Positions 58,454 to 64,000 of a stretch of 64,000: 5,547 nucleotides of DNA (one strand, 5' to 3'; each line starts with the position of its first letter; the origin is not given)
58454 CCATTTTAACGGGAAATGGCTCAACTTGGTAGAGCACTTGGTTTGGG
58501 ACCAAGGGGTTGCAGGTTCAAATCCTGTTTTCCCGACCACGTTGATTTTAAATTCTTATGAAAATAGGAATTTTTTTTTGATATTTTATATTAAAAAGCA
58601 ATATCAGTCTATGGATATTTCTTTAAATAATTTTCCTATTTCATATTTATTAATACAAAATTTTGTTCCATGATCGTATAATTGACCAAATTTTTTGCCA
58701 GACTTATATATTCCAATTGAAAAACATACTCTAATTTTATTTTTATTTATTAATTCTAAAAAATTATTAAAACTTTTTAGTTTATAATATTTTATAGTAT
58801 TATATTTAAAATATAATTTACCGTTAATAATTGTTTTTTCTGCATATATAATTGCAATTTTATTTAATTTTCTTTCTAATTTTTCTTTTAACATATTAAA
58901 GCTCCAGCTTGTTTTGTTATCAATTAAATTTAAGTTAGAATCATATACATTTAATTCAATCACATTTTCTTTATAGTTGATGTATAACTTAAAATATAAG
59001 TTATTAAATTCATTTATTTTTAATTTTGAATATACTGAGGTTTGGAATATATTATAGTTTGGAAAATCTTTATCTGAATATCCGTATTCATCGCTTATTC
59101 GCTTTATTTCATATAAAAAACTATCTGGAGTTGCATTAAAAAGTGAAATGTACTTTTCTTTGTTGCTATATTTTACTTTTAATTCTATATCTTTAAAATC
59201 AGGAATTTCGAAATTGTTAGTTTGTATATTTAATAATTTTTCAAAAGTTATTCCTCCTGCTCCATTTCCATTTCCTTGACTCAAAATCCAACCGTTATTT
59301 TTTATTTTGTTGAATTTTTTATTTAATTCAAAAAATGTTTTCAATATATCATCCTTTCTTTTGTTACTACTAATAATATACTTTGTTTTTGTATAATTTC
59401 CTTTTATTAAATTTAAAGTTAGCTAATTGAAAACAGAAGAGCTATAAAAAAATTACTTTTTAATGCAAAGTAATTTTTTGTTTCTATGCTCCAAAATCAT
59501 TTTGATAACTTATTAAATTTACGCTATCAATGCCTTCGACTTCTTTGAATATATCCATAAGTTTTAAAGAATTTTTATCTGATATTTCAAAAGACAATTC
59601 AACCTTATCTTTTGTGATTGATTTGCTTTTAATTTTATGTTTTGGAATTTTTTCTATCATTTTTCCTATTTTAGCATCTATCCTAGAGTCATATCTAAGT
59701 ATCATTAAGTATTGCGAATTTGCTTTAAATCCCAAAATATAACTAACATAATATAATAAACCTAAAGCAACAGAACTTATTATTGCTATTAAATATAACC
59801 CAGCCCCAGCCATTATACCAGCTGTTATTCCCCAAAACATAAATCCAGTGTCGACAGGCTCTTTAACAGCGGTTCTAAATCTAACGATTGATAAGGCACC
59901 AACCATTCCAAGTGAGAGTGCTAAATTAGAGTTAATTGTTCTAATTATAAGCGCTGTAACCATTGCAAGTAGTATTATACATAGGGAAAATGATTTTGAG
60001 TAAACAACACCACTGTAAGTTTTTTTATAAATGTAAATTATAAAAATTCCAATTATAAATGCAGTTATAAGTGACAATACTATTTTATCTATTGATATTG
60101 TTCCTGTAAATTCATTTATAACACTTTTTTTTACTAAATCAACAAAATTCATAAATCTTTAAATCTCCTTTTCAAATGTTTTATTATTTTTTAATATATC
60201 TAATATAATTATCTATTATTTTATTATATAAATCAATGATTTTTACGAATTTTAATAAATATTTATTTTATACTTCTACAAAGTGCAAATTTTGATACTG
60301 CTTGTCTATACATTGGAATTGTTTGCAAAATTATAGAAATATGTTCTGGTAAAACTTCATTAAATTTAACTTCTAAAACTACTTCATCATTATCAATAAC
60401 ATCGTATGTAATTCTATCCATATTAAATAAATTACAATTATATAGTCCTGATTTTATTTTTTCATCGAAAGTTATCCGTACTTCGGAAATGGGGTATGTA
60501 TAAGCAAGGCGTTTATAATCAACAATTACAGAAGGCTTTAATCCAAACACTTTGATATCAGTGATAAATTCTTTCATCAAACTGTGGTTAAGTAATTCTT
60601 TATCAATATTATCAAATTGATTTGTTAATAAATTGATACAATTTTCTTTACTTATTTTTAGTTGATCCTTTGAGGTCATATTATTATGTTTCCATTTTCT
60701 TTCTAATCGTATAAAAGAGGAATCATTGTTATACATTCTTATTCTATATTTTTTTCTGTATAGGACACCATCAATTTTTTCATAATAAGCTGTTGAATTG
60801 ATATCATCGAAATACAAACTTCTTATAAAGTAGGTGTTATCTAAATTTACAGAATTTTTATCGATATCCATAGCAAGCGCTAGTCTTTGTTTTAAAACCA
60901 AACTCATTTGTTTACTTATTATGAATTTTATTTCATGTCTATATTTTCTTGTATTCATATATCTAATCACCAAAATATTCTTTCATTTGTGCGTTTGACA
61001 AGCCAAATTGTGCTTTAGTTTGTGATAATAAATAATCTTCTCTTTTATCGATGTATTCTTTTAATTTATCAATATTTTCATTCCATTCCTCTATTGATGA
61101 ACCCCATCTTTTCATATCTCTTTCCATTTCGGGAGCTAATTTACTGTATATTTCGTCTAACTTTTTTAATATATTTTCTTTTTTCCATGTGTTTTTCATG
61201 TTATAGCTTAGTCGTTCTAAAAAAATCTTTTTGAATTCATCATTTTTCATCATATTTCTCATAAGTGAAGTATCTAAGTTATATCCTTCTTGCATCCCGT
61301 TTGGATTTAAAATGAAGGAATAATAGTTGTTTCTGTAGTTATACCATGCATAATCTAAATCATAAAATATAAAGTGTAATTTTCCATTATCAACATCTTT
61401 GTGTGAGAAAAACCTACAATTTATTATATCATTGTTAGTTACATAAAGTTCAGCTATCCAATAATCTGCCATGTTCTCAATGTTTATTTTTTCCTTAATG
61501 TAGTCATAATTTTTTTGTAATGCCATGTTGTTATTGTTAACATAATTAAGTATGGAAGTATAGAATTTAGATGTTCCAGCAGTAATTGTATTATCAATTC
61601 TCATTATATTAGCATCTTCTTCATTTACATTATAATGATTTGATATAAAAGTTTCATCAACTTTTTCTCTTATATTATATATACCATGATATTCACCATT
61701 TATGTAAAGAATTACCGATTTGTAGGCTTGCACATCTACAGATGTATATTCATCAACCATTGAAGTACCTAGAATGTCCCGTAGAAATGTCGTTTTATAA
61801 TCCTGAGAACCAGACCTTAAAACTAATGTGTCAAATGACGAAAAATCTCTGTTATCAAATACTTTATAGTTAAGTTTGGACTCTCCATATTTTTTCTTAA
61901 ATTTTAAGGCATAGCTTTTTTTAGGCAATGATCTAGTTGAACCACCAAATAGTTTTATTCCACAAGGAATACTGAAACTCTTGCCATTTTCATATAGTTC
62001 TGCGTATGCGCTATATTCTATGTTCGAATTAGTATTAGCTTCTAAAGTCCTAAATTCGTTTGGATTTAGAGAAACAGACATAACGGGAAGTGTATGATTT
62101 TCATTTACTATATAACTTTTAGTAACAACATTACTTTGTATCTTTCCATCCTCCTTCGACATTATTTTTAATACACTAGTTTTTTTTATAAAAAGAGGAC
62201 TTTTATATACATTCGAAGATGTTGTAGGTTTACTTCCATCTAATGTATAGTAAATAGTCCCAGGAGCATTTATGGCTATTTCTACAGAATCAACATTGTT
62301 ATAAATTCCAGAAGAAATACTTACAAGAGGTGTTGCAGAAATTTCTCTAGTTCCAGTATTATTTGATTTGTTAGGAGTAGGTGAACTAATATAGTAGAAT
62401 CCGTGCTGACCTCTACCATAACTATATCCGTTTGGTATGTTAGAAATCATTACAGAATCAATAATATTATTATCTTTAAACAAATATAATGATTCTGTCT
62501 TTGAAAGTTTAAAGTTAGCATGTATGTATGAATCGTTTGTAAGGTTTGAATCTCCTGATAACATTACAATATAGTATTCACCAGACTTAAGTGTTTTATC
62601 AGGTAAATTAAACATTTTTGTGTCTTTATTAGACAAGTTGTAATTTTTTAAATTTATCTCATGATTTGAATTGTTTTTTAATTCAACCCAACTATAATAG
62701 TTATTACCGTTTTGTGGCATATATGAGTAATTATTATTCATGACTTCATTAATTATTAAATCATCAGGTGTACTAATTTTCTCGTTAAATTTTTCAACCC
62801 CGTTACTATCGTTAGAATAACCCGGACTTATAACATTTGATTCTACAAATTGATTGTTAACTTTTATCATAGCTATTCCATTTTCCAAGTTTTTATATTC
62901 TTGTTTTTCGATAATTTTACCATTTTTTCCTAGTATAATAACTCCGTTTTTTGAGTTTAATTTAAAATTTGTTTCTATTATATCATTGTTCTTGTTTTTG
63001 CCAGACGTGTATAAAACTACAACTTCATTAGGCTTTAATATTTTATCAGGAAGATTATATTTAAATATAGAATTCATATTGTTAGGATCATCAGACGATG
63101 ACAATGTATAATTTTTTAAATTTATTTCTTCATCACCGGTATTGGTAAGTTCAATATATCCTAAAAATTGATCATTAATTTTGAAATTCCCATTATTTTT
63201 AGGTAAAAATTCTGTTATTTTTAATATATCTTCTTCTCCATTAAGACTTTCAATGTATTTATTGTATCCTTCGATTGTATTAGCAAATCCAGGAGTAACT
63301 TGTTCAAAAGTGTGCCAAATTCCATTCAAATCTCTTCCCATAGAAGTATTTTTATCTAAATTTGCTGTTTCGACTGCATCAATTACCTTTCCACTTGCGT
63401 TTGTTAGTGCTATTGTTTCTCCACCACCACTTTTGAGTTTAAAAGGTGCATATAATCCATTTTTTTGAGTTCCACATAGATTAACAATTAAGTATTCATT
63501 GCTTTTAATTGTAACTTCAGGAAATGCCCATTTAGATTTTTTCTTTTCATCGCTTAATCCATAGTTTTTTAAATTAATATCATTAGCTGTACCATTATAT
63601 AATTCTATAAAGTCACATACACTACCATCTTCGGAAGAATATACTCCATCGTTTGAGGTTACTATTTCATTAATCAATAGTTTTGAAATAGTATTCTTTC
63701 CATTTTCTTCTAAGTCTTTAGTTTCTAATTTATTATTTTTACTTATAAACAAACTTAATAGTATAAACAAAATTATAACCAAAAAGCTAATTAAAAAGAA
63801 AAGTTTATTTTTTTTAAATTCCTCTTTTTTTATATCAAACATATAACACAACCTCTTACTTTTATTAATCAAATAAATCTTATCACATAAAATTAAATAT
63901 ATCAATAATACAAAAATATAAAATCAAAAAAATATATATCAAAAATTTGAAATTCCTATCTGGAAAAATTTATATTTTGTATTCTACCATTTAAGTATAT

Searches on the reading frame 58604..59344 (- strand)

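Call 51: search_protein_families(library=pfam, proteins=[window:58604-59344:-], max_evalue=0.001)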
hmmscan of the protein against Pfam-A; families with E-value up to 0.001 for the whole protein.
window:58604-59344:- (246 aa): 1 family
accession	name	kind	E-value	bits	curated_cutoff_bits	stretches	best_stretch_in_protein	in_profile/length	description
PF15515.12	MvaI_BcnI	-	6.4e-42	144.5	25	1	9-240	2-227/227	MvaI/BcnI restriction endonuclease family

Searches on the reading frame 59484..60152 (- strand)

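Call 51: search_protein_families(library=pfam, proteins=[window:59484-60152:-], max_evalue=0.001)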
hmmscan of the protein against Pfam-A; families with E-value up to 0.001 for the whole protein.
window:59484-60152:- (222 aa): 1 family
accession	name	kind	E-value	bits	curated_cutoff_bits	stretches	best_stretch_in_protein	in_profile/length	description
PF16316.10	DUF4956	-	8.8e-11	42.3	30.6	1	30-150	3-123/169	Domain of unknown function (DUF4956)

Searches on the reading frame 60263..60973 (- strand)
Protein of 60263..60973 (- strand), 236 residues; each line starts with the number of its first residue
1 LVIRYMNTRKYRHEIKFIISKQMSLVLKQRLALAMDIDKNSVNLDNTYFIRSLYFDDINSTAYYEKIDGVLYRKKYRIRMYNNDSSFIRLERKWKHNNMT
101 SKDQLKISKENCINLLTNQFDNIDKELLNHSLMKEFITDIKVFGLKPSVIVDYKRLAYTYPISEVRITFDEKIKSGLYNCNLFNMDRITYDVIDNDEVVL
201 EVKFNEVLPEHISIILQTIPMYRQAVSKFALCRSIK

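Call 51: search_protein_families(library=pfam, proteins=[window:60263-60973:-], max_evalue=0.001)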
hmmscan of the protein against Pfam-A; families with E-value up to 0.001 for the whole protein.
window:60263-60973:- (236 aa): 1 family
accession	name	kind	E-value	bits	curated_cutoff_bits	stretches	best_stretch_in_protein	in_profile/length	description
PF09359.15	VTC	-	7e-35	121.1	23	1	12-231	2-229/235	VTC domain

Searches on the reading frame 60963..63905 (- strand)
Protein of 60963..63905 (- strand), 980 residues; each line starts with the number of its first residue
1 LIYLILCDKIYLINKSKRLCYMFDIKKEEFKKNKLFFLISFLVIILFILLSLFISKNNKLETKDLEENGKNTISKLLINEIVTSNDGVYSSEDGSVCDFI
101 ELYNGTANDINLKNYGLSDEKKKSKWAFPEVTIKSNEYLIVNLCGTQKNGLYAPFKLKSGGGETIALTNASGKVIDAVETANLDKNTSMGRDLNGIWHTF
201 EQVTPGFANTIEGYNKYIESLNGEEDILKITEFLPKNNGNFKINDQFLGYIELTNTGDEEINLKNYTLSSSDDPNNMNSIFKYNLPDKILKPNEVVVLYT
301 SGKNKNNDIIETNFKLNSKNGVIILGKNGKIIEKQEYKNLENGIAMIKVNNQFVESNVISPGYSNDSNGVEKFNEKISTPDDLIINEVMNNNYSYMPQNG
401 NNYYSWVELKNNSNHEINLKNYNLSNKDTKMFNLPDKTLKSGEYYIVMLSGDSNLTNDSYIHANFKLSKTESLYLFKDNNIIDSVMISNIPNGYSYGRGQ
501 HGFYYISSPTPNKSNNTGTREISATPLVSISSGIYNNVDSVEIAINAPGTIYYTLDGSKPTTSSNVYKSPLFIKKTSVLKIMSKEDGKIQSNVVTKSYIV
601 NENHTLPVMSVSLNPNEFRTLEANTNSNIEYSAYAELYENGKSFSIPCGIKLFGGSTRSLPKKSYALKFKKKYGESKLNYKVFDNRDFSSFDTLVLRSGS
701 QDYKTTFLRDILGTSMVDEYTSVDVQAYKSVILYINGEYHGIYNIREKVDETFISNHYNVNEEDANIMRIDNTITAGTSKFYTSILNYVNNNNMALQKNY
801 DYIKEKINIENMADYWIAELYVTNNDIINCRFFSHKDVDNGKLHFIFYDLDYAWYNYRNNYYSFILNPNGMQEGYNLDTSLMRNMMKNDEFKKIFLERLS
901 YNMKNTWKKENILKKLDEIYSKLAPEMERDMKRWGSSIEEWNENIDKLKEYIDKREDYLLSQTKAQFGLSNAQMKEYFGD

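Call 51: search_protein_families(library=pfam, proteins=[window:60963-63905:-], max_evalue=0.001)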
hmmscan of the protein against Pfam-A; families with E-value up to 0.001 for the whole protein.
window:60963-63905:- (980 aa): 4 families
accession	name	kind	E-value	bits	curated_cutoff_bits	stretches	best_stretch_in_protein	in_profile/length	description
PF08757.17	CotH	-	6.6e-42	144.6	23.8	1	650-959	1-322/322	CotH kinase protein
PF00932.25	LTD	-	4.5e-39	133.6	34.3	3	73-179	5-106/109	Lamin Tail Domain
PF13290.12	CHB_HEX_C_1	-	4.1e-15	55.9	22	1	531-595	2-67/67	Chitobiase/beta-hexosaminidase C-terminal domain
PF13287.12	Fn3_assoc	-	1.1e-13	51.5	23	1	547-598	8-59/59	Fn3 associated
